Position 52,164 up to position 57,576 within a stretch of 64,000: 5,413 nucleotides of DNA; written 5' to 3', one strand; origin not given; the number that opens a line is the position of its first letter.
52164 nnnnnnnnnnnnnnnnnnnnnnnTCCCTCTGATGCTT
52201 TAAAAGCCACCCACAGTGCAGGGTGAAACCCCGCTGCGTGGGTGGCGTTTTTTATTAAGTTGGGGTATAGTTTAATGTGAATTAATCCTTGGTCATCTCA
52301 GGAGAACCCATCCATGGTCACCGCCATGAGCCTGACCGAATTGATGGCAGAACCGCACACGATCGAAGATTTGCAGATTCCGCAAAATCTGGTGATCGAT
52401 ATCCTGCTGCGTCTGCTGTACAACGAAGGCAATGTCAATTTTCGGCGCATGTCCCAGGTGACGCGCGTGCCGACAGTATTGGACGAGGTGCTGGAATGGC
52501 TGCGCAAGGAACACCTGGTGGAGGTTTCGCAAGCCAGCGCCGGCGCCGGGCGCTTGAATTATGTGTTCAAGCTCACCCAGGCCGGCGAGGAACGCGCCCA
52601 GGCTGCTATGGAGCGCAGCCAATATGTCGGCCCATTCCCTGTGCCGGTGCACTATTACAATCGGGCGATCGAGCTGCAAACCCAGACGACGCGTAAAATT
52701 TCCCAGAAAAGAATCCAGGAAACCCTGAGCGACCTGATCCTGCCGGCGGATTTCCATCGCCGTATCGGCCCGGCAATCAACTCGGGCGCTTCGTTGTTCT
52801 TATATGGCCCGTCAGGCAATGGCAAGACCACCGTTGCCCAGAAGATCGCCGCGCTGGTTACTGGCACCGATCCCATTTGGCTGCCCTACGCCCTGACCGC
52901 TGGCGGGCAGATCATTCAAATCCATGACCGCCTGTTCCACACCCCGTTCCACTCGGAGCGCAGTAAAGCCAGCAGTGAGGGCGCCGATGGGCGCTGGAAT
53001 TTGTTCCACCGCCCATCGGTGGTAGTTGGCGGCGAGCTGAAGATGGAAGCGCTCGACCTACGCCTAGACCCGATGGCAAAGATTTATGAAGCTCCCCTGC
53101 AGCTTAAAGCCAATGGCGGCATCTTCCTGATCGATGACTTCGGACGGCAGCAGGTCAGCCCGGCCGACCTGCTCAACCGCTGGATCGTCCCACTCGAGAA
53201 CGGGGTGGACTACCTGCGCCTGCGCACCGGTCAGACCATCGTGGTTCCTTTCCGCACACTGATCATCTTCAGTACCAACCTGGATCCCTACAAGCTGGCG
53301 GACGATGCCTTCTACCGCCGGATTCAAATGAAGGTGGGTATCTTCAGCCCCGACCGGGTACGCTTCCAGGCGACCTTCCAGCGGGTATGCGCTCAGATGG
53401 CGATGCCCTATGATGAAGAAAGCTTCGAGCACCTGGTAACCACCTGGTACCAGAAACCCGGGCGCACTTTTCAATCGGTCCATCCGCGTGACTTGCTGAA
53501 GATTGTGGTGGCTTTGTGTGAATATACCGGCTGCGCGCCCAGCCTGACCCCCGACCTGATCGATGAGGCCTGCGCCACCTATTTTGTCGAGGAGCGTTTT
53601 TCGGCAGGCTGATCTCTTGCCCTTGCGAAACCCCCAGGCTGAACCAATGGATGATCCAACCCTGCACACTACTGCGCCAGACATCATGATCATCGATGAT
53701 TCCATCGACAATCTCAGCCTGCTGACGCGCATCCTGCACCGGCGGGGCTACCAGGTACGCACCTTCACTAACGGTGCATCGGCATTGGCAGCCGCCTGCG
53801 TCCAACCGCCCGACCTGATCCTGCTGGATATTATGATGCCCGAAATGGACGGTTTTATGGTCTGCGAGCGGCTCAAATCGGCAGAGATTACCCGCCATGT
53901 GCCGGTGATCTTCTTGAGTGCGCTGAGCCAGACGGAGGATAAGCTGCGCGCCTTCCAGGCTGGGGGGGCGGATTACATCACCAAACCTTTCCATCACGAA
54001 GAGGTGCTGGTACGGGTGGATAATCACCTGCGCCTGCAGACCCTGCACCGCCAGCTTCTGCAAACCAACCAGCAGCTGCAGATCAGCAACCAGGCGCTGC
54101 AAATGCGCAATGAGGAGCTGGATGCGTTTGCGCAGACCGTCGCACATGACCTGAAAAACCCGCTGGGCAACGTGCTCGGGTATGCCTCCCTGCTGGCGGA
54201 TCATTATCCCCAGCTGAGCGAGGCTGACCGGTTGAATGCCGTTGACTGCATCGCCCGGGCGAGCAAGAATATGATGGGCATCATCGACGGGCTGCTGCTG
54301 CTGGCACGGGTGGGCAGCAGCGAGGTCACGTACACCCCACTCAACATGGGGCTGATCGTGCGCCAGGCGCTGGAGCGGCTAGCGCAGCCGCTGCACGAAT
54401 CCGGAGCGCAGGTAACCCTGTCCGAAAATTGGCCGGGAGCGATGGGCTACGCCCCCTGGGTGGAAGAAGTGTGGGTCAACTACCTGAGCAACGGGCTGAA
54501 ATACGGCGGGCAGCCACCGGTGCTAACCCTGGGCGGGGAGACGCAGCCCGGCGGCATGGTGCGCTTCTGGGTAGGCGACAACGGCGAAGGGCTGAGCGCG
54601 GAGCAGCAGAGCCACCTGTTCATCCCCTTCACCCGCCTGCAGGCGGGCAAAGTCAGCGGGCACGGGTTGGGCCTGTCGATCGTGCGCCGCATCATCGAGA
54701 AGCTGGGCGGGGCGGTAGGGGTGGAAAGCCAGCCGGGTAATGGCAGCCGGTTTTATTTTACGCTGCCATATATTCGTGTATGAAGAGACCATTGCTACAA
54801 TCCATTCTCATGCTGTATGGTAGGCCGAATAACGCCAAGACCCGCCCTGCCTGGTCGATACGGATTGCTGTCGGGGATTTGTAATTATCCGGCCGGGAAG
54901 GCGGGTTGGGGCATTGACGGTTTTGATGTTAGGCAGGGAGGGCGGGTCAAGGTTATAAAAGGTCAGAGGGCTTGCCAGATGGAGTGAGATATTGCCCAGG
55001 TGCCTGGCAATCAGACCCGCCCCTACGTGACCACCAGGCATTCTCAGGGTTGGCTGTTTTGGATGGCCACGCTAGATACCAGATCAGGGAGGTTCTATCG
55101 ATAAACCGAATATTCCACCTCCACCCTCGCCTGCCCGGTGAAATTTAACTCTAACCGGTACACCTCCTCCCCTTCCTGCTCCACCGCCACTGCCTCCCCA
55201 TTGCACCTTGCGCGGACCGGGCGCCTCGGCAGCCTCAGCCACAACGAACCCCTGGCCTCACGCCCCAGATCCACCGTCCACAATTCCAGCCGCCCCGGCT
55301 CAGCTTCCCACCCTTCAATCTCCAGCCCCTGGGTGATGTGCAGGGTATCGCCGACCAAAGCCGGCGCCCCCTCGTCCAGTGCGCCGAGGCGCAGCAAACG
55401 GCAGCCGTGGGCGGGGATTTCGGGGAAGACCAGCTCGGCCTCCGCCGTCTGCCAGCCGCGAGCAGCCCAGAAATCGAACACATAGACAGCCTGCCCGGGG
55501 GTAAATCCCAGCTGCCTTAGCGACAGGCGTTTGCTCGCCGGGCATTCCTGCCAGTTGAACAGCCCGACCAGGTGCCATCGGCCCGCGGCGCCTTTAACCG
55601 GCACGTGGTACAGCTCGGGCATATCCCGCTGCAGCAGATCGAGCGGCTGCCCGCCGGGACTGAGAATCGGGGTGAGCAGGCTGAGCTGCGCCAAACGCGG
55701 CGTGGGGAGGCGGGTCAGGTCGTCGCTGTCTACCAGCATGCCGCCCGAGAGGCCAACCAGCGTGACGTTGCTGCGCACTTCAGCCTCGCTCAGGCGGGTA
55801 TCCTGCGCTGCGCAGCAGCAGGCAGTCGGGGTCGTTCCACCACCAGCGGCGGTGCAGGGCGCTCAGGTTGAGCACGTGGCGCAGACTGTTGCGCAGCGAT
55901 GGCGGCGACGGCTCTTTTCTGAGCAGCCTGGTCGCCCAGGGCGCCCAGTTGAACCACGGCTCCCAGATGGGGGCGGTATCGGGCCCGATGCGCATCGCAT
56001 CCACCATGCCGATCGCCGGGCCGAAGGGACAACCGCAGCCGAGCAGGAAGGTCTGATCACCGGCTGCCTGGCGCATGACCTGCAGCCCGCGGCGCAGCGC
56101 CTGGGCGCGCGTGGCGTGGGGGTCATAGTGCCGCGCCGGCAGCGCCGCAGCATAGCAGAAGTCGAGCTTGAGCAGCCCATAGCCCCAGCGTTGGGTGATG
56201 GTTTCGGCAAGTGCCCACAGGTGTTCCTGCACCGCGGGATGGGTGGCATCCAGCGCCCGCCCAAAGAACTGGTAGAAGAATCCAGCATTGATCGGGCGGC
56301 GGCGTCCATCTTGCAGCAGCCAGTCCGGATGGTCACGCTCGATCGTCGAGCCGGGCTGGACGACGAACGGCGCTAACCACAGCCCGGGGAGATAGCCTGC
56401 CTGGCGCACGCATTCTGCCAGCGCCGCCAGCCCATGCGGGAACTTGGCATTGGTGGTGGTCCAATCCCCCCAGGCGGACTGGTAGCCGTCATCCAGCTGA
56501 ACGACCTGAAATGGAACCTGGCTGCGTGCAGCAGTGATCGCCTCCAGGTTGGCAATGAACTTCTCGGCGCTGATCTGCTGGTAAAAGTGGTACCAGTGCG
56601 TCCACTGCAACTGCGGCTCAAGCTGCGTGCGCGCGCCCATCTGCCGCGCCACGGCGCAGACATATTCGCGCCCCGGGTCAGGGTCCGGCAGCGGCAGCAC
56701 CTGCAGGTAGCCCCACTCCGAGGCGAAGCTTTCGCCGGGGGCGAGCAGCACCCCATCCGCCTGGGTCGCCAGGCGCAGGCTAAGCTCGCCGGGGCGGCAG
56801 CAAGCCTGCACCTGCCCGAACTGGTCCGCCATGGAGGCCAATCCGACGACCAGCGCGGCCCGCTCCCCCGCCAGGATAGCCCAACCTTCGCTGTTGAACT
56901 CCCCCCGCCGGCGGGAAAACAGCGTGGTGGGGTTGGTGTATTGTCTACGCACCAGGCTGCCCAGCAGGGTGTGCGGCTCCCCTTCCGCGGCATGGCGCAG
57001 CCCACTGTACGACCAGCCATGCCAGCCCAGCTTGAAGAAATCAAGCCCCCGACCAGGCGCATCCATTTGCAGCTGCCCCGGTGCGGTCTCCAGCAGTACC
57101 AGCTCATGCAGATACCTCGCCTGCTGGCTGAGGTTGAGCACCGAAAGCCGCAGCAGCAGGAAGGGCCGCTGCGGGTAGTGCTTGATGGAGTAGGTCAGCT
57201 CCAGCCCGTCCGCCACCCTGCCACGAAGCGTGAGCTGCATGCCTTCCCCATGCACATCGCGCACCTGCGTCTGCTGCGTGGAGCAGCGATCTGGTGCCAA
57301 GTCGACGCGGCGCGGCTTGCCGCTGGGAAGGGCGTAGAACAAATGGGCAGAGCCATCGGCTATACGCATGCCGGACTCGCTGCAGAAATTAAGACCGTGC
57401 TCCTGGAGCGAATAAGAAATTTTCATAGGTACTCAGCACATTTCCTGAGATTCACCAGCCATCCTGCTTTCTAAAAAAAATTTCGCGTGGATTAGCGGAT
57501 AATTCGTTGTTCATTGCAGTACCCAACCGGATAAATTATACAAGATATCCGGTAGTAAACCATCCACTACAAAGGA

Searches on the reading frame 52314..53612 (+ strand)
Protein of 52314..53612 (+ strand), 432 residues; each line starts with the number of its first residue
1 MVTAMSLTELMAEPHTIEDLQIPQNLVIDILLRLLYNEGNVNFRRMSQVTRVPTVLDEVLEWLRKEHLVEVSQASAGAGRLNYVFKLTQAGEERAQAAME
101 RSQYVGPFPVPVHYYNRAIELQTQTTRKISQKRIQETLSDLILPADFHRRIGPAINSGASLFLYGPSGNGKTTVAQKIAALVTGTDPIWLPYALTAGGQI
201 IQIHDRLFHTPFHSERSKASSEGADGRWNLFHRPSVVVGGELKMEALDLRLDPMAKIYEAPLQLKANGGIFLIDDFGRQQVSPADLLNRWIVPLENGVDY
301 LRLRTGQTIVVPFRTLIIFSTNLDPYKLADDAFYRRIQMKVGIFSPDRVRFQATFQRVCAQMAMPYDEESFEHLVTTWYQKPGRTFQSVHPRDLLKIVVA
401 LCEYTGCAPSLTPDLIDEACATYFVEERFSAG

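Call 28: search_protein_families(library=pfam, proteins=[window:52314-53612:+], max_evalue=0.001)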
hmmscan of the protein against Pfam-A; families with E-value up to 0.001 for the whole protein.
window:52314-53612:+ (432 aa): 2 families
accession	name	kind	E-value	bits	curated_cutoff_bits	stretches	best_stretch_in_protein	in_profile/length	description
PF07728.20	AAA_5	-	0.00025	21.5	22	0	161-186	2-25/139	AAA domain (dynein-related subfamily)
PF13481.12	AAA_25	-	0.00042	20.4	27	0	151-192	26-68/195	AAA domain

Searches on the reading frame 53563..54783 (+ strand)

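Call 28: search_protein_families(library=pfam, proteins=[window:53563-54783:+], max_evalue=0.001)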
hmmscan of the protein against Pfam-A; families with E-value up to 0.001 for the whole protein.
window:53563-54783:+ (406 aa): 3 families
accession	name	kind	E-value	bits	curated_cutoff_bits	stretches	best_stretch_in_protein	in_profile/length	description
PF00072.30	Response_reg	-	1.2e-29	103.1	30.2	1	41-152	1-110/111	Response regulator receiver domain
PF02518.31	HATPase_c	-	5e-20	72.5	26.4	1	299-403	5-109/111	Histidine kinase-, DNA gyrase B-, and HSP90-like ATPase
PF00512.31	HisKA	-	1.8e-11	44.3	26.9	1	187-251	3-64/66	His Kinase A (phospho-acceptor) domain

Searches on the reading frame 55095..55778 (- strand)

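Call 28: search_protein_families(library=pfam, proteins=[window:55095-55778:-], max_evalue=0.001)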
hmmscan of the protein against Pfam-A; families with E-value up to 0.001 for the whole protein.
window:55095-55778:- (227 aa): 1 family
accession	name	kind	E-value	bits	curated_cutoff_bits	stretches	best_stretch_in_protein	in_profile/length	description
PF17801.7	Melibiase_C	-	3.6e-06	27.4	22.9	1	66-131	14-71/71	Alpha galactosidase C-terminal beta sandwich domain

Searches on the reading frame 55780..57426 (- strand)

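Call 28: search_protein_families(library=pfam, proteins=[window:55780-57426:-], max_evalue=0.001)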
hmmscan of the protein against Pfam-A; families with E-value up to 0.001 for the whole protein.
window:55780-57426:- (548 aa): 2 families
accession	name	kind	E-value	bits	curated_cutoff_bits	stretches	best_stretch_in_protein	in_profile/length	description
PF02065.24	Melibiase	-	1.5e-12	47.7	27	1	316-407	89-175/347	Melibiase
PF01055.32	Glyco_hydro_31_2nd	-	0.0001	22.2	23.5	1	300-427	32-160/328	Glycosyl hydrolases family 31 TIM-barrel domain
